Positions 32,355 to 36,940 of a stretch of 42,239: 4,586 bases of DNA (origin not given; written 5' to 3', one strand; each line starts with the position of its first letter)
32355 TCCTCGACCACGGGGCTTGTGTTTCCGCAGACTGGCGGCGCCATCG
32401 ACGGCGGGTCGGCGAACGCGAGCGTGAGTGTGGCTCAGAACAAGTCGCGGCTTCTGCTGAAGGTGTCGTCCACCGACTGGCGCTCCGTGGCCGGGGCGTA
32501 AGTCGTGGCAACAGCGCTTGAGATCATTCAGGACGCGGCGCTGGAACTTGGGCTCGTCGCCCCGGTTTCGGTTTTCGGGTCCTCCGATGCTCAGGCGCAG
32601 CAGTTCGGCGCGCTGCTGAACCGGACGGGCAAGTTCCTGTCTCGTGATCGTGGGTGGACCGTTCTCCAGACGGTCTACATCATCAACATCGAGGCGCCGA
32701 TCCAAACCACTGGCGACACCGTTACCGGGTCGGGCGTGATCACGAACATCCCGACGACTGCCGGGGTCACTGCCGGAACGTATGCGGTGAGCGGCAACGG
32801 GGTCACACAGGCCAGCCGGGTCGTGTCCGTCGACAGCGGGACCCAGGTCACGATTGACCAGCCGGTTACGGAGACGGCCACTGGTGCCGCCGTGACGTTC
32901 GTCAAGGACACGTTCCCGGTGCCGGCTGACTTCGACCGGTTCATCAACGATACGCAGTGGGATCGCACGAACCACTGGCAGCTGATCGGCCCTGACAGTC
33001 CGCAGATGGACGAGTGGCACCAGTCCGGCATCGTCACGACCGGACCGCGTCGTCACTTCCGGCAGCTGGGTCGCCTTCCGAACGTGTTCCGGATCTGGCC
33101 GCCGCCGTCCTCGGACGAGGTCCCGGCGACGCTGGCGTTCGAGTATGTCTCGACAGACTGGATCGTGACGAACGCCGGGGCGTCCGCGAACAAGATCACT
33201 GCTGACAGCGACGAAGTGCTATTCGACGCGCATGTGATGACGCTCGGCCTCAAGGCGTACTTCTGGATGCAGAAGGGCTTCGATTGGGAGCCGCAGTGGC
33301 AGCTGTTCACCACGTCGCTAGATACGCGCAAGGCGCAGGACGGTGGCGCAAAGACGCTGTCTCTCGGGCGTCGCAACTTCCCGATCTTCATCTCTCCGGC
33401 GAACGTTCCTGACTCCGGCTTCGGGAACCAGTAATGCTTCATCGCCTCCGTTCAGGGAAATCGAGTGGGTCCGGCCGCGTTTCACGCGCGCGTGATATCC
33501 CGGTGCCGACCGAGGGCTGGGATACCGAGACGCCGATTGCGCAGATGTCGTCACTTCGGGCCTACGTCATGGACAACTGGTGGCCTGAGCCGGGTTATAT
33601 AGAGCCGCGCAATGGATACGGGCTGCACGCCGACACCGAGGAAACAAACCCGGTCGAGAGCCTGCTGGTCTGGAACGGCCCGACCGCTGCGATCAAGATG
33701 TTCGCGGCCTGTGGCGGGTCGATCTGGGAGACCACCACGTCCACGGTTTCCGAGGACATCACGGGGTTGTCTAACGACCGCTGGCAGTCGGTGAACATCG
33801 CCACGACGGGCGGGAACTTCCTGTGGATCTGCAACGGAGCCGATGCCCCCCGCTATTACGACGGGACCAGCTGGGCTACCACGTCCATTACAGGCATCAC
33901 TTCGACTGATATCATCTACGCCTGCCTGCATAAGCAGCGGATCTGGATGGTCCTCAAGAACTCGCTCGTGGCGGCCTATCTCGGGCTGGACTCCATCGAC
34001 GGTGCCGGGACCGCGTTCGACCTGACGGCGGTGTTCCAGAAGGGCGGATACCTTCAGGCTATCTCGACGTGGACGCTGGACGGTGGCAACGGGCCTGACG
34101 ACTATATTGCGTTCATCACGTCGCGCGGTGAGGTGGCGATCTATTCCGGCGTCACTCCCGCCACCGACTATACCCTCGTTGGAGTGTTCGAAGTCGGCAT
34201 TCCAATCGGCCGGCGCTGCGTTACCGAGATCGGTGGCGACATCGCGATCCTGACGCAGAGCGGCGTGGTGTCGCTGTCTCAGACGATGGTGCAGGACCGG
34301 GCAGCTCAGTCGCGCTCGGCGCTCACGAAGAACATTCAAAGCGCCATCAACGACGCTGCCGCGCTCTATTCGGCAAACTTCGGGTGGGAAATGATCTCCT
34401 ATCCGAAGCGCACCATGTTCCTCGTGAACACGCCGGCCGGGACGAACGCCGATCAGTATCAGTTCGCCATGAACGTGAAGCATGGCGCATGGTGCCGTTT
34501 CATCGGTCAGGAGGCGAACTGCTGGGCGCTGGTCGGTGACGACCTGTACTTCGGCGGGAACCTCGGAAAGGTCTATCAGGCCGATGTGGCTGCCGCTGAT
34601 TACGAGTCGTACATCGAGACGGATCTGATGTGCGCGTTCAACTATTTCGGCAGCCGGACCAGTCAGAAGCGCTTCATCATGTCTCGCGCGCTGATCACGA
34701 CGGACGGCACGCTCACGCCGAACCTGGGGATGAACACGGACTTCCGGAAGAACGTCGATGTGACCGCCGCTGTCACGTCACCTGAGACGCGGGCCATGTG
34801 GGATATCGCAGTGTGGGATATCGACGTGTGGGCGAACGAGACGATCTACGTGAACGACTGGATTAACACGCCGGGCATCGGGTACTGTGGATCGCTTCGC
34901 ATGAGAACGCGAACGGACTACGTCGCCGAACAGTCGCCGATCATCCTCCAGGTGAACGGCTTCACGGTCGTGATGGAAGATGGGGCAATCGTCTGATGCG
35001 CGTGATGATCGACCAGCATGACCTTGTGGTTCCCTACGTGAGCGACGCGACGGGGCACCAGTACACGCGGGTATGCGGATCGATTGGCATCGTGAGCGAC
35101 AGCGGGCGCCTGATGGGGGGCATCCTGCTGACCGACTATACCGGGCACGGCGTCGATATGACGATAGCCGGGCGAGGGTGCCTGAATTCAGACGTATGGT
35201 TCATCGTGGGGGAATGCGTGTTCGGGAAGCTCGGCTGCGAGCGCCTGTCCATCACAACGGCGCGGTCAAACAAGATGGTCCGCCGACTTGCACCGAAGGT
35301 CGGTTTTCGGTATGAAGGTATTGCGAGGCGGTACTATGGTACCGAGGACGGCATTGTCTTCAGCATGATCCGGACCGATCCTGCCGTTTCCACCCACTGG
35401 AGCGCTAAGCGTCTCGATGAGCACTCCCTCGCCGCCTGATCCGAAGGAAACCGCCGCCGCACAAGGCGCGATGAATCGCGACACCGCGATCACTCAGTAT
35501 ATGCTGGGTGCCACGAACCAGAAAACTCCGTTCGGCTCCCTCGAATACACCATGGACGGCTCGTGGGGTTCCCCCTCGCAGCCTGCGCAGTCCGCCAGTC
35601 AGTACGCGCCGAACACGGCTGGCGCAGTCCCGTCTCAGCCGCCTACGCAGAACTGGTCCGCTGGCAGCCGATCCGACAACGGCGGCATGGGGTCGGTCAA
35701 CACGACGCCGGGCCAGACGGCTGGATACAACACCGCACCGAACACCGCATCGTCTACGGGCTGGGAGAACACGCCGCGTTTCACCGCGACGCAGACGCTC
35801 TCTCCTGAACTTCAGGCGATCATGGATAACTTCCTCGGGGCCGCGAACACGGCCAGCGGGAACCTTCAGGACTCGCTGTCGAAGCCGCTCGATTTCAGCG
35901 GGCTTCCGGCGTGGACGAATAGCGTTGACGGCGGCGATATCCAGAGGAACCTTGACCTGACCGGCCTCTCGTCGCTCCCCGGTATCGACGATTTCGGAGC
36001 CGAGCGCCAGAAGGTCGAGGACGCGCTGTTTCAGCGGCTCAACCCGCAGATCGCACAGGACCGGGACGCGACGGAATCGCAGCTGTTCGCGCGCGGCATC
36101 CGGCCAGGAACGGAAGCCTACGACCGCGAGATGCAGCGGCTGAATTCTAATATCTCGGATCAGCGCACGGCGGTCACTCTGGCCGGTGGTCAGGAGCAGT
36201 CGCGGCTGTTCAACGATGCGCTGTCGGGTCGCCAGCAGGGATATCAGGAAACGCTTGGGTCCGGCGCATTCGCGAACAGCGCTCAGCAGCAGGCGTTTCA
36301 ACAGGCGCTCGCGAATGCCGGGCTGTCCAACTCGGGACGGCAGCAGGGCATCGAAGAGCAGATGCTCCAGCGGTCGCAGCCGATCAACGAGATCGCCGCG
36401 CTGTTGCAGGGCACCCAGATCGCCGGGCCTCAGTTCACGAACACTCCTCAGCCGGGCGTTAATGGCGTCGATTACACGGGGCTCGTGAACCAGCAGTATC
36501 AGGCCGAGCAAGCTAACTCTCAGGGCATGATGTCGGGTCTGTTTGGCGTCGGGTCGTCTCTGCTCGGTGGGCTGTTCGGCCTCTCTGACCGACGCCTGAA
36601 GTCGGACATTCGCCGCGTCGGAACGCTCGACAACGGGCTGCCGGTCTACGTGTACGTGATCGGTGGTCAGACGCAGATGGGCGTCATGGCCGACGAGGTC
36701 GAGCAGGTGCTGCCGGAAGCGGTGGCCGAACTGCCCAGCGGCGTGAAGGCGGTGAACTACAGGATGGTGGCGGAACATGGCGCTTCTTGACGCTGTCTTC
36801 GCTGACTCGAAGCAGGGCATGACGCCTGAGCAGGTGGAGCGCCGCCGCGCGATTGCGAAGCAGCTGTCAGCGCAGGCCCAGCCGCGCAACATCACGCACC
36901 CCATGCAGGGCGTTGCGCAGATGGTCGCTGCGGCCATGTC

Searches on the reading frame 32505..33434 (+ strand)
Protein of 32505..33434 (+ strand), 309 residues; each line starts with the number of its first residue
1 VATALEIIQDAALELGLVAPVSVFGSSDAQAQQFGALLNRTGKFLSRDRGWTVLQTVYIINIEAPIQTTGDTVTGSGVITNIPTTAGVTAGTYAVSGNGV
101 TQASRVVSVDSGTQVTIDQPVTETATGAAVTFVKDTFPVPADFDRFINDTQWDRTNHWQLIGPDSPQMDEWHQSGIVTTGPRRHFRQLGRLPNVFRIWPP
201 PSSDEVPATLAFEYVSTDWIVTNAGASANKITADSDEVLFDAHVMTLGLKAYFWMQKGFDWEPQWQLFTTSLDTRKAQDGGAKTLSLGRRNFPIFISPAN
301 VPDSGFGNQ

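Call 75: search_protein_families(library=pfam, max_evalue=0.01, proteins=[window:32505-33434:+])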
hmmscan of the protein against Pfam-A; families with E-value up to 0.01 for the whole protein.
window:32505-33434:+ (309 aa): 1 family
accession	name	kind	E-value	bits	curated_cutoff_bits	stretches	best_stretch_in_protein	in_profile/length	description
PF24175.2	SU10_adaptor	-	1.6e-06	29.2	27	1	128-252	44-156/194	SU10 adaptor protein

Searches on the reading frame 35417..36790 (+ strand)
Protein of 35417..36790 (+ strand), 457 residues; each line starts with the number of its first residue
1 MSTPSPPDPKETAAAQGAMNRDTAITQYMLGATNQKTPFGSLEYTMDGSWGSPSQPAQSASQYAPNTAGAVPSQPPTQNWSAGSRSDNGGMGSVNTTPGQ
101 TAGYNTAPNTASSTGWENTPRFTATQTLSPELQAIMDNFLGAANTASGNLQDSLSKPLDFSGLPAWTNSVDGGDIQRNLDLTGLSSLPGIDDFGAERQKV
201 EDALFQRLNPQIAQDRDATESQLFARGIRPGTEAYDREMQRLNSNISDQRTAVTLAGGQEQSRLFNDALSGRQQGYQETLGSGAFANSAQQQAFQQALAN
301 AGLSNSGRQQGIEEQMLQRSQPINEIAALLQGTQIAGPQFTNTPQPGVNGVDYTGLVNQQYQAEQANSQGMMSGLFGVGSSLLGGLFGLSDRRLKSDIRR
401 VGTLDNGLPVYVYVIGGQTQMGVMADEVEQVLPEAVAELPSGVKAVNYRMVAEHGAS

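Call 75: search_protein_families(library=pfam, max_evalue=0.01, proteins=[window:35417-36790:+])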
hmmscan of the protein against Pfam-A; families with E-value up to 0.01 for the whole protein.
window:35417-36790:+ (457 aa): 1 family
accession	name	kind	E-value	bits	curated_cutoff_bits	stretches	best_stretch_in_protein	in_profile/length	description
PF13884.11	Peptidase_S74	-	8.1e-07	29.7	22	1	390-436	1-57/58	Chaperone of endosialidase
